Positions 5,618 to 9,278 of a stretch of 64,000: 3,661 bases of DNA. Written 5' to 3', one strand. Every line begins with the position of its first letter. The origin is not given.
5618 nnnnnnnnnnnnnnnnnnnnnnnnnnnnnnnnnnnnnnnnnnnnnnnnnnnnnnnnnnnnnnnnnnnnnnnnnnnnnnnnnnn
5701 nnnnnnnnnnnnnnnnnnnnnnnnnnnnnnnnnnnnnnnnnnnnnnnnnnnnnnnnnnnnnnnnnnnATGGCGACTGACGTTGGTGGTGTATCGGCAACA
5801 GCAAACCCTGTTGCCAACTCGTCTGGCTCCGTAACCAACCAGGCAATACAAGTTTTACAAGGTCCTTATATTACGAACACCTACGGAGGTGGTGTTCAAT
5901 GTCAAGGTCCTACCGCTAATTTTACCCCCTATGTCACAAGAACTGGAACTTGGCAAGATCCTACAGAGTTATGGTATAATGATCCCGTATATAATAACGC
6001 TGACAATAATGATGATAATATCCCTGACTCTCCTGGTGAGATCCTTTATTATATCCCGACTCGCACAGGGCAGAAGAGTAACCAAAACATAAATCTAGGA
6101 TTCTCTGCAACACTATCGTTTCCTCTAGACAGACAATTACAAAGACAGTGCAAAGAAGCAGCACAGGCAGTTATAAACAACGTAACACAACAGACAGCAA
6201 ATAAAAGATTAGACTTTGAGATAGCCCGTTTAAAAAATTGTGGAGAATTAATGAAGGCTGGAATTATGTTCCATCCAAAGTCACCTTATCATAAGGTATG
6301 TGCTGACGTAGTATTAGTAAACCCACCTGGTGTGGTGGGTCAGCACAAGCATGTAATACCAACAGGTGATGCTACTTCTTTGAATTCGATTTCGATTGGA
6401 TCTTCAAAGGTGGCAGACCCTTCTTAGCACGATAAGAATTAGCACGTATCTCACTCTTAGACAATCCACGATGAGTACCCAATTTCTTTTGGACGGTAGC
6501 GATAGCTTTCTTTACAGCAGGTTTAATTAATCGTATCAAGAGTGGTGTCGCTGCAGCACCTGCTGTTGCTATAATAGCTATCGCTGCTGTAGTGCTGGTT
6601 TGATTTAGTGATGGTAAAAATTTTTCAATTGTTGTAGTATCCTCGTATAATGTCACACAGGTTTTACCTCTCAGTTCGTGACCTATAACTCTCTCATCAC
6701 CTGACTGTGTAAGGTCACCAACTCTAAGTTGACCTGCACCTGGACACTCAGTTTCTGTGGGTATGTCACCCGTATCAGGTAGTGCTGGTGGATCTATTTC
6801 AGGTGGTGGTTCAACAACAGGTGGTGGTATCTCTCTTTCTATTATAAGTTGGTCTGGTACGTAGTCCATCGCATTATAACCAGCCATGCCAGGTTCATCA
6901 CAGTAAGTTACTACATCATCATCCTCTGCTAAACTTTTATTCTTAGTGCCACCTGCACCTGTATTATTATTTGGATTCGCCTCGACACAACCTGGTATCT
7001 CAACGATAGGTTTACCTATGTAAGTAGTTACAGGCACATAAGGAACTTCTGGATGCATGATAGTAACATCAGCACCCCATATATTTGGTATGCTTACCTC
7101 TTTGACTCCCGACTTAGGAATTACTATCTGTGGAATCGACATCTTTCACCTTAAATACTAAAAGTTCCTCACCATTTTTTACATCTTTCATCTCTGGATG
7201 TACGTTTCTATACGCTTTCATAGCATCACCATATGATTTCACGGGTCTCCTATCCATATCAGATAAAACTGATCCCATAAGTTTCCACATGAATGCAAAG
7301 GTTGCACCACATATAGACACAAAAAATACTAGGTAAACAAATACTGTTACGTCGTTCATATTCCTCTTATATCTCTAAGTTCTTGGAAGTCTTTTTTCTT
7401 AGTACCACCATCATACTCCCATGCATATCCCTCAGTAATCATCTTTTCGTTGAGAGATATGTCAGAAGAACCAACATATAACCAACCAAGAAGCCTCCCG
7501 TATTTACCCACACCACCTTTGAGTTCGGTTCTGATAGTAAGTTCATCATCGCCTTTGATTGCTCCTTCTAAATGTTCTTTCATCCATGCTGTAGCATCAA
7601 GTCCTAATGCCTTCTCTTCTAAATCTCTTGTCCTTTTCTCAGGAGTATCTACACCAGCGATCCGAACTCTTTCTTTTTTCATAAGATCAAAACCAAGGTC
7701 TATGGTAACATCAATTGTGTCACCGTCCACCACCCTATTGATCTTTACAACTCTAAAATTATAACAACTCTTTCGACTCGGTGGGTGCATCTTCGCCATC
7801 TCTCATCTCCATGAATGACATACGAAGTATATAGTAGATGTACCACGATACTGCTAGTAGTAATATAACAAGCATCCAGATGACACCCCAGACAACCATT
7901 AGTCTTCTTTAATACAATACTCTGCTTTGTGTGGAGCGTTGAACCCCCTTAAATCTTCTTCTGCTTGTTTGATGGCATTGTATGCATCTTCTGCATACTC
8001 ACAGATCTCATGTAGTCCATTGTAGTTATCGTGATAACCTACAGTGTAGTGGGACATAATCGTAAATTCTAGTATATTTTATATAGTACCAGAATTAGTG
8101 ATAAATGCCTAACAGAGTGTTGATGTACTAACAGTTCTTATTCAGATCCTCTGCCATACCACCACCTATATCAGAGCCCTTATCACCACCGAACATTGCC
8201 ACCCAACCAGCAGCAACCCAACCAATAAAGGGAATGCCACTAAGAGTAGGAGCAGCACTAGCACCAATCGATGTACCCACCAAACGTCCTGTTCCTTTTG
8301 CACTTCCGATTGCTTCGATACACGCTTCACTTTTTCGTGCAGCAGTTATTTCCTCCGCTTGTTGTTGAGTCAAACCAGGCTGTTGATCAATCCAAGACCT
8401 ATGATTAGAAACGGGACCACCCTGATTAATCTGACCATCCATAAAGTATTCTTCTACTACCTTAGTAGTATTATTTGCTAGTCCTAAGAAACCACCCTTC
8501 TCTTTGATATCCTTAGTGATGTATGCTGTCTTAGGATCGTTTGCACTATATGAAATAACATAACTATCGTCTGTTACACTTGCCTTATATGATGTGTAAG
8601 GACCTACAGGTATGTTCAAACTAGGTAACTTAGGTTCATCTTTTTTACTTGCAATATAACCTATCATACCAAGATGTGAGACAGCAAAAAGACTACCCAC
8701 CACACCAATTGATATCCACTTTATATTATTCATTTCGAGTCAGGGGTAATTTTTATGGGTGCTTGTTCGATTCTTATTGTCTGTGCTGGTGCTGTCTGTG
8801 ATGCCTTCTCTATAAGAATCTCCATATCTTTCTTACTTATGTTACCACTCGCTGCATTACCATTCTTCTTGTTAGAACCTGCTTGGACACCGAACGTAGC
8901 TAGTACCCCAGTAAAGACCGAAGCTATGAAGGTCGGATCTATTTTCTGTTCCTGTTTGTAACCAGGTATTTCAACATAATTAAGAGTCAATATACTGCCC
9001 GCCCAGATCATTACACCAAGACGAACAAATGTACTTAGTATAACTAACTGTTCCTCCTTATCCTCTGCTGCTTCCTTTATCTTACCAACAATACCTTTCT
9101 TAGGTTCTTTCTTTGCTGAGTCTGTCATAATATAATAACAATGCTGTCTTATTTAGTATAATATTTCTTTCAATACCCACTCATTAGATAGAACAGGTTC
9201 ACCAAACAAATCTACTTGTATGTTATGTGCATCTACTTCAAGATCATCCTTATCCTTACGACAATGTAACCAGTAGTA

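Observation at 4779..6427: Candidate phage-encoded surface-fibre/export system: two paralogous exported subunits plus a channel-like protein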

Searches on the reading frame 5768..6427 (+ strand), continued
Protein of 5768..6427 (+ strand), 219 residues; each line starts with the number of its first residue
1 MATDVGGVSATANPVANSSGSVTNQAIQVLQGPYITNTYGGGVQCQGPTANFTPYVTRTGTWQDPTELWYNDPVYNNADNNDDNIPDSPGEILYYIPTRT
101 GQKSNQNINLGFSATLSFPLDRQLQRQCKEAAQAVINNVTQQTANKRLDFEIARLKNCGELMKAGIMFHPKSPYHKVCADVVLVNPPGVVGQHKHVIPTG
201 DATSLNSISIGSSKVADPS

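Call 100: search_solved_structures(query=A1, max_evalue=10)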
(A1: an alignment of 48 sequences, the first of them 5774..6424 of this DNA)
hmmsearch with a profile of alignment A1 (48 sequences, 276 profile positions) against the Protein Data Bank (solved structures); distinct sequences matched with E-value up to 10: 1.
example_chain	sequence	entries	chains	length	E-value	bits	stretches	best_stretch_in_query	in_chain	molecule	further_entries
8j07_j3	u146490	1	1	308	1.8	10.8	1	183-219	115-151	Cilia- and flagella-associated protein 73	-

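Call 103: fold_search(model_id=the predicted structure, library=viral)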
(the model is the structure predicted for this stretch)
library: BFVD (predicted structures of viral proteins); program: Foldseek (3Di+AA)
matches with E <= 10: 500; with E <= 0.001: 21
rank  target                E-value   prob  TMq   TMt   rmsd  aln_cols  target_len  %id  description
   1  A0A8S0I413            1.0e-21  1.00  0.48  0.40  21.9       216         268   59  (no name in the UniProt tables at hand)
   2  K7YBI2                6.5e-18  1.00  0.50  0.43  19.4       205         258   39  Uncharacterized protein [uncultured Mediterranean phage MEDS5 group]
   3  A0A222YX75            7.4e-18  1.00  0.44  0.31  27.2       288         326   42  Uncharacterized protein [Synechococcus phage Bellamy]
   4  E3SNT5                1.1e-16  1.00  0.42  0.23  24.3       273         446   44  Gp165 [Prochlorococcus phage P-SSM7]
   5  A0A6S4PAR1            1.7e-14  1.00  0.47  0.45  18.6       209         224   35  Gp165 [uncultured phage_MedDCM-OCT-S37-C6]
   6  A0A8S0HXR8            1.6e-11  1.00  0.33  0.27  21.2       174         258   42  (no name in the UniProt tables at hand)
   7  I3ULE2                2.7e-11  1.00  0.44  0.49  21.3       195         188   33  (no name in the UniProt tables at hand)
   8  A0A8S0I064            4.0e-10  1.00  0.40  0.46  15.3       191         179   22  (no name in the UniProt tables at hand)
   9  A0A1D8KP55            3.7e-09  1.00  0.34  0.48  12.4       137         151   59  Uncharacterized protein [Synechococcus phage S-CAM9]
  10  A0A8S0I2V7            3.7e-09  1.00  0.33  0.35  17.9       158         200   44  (no name in the UniProt tables at hand)
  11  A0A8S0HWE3            2.9e-08  1.00  0.28  0.40   8.1       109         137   50  (no name in the UniProt tables at hand)
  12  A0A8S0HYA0            9.8e-08  1.00  0.31  0.59  12.8       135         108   40  (no name in the UniProt tables at hand)
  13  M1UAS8                2.0e-07  1.00  0.26  0.23  13.6       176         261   27  Gp165 [Prochlorococcus phage P-SSP10]
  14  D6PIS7                3.0e-07  1.00  0.28  0.38  13.2       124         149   30  (no name in the UniProt tables at hand)
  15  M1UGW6                1.2e-06  1.00  0.26  0.25  18.6       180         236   25  Uncharacterized protein [Prochlorococcus phage P-SSP3]
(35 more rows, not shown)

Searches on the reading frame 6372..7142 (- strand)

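Call 7: search_protein_families(library=pfam, proteins=[window:6372-7142:-], max_evalue=1)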
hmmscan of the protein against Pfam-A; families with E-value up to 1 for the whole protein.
window:6372-7142:- (256 aa): 1 family
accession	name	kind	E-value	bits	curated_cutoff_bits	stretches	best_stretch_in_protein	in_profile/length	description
PF23934.1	DUF7270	-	0.051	13.6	27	1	165-221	149-205/212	Domain of unknown function (DUF7270)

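Call 8: search_protein_families(library=phrogs, proteins=[window:6372-7142:-], max_evalue=0.01)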
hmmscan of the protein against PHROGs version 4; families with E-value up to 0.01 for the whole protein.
window:6372-7142:- (256 aa): 1 family
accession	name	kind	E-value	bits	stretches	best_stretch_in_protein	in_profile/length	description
phrog_570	-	unknown function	4.1e-65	221.2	1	1-251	1-264/267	-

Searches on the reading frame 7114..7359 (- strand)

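Call 68: search_protein_families(library=pfam, proteins=[window:7114-7359:-], max_evalue=0.1)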
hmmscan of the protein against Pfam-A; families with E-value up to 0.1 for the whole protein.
window:7114-7359:- (81 aa): 1 family
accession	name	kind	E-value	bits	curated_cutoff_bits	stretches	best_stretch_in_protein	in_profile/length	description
PF11189.13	DUF2973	-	0.02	15.4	22.2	1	7-61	4-56/68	Protein of unknown function (DUF2973)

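Call 74: search_protein_families(library=phrogs, proteins=[window:7114-7359:-], max_evalue=0.001)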
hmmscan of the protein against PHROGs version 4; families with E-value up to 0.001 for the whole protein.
window:7114-7359:- (81 aa): 1 family
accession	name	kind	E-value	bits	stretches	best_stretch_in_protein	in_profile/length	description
phrog_275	-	unknown function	2.2e-16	60.5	1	1-75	1-72/93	-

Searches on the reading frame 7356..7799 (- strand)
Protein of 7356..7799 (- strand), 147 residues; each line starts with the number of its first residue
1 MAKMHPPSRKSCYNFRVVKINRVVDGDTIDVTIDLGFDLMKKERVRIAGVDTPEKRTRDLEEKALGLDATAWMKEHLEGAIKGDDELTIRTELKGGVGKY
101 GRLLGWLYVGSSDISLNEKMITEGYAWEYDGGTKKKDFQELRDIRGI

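Call 68: search_protein_families(library=pfam, proteins=[window:7356-7799:-], max_evalue=0.1)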
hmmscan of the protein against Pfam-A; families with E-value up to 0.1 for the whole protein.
window:7356-7799:- (147 aa): 1 family
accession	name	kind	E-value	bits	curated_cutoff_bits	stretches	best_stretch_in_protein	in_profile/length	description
PF00565.23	SNase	-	5.9e-13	49.6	21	1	44-137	1-86/107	Staphylococcal nuclease homologue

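Call 74: search_protein_families(library=phrogs, proteins=[window:7356-7799:-], max_evalue=0.001)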
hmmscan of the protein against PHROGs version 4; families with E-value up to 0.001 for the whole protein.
window:7356-7799:- (147 aa): 3 families
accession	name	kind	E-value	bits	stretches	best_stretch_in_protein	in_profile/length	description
phrog_452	-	DNA, RNA and nucleotide metabolism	1.1e-66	225.4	1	4-145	57-193/201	endonuclease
phrog_8809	-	unknown function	1.3e-11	43.2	1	18-140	1101-1215/2317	-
phrog_20876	-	DNA, RNA and nucleotide metabolism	1.3e-10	41.8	1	18-122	168-255/395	nuclease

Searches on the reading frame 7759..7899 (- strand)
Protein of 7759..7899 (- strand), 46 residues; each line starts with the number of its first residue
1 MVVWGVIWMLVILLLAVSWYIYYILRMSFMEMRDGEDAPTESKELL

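Call 68: search_protein_families(library=pfam, proteins=[window:7759-7899:-], max_evalue=0.1)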
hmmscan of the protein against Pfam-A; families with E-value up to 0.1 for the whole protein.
window:7759-7899:- (46 aa): 0 families

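Call 74: search_protein_families(library=phrogs, proteins=[window:7759-7899:-], max_evalue=0.001)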
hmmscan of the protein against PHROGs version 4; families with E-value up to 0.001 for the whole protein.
window:7759-7899:- (46 aa): 3 families
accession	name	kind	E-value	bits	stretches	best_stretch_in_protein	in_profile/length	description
phrog_814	-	unknown function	2.6e-13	50.8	1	2-46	14-58/69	-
phrog_10723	-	unknown function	6e-10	40.1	1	2-33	14-45/66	-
phrog_25423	-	unknown function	1.3e-07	32.4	1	1-26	1-26/36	-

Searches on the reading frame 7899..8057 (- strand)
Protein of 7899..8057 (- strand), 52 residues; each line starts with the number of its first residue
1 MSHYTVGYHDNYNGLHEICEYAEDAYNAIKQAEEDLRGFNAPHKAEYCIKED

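Call 68: search_protein_families(library=pfam, proteins=[window:7899-8057:-], max_evalue=0.1)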
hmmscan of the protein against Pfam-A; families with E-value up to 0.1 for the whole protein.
window:7899-8057:- (52 aa): 0 families

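Call 74: search_protein_families(library=phrogs, proteins=[window:7899-8057:-], max_evalue=0.001)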
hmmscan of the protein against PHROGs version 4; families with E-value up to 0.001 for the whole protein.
window:7899-8057:- (52 aa): 1 family
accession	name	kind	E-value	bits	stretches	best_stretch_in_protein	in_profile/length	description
phrog_8866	-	unknown function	8.9e-27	93.9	1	1-52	1-52/54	-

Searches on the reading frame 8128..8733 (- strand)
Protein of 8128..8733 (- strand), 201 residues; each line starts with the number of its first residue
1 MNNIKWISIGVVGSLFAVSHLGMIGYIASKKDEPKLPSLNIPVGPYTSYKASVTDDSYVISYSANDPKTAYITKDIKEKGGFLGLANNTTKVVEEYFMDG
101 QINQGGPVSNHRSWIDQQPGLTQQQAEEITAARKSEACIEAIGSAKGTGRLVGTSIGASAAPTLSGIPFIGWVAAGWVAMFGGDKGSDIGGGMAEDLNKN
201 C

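Call 74: search_protein_families(library=phrogs, proteins=[window:8128-8733:-], max_evalue=0.001)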
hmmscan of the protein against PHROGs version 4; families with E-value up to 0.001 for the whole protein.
window:8128-8733:- (201 aa): 1 family
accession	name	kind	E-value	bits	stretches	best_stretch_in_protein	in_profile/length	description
phrog_605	-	unknown function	1.3e-67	228.3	1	2-201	8-196/196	-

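Call 79: search_protein_families(library=pfam, proteins=[window:8128-8733:-], max_evalue=0.1)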
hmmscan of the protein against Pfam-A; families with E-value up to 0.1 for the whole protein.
window:8128-8733:- (201 aa): 0 families

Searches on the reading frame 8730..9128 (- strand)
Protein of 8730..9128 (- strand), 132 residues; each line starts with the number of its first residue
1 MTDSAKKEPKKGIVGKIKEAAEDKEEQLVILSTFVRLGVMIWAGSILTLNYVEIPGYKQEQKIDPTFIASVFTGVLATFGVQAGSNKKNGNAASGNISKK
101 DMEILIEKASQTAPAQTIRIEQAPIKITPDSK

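Call 74: search_protein_families(library=phrogs, proteins=[window:8730-9128:-], max_evalue=0.001)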
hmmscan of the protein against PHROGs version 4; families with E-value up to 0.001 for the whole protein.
window:8730-9128:- (132 aa): 3 families
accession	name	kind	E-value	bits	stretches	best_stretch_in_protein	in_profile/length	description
phrog_2714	-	unknown function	6.7e-64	214.9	1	5-131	7-135/139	-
phrog_721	-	unknown function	4e-30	104.5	1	16-100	7-90/97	-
phrog_21865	-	unknown function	1.5e-13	51.5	1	30-88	8-61/74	-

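Call 79: search_protein_families(library=pfam, proteins=[window:8730-9128:-], max_evalue=0.1)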
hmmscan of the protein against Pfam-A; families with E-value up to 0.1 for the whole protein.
window:8730-9128:- (132 aa): 2 families
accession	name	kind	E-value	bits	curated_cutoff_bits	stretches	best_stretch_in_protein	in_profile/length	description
PF20048.4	DUF6450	-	2e-33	114.5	25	1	22-87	1-68/68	Domain of unknown function (DUF6450)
PF16944.10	KCH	-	0.021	14.9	27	1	6-50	176-219/251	Fungal potassium channel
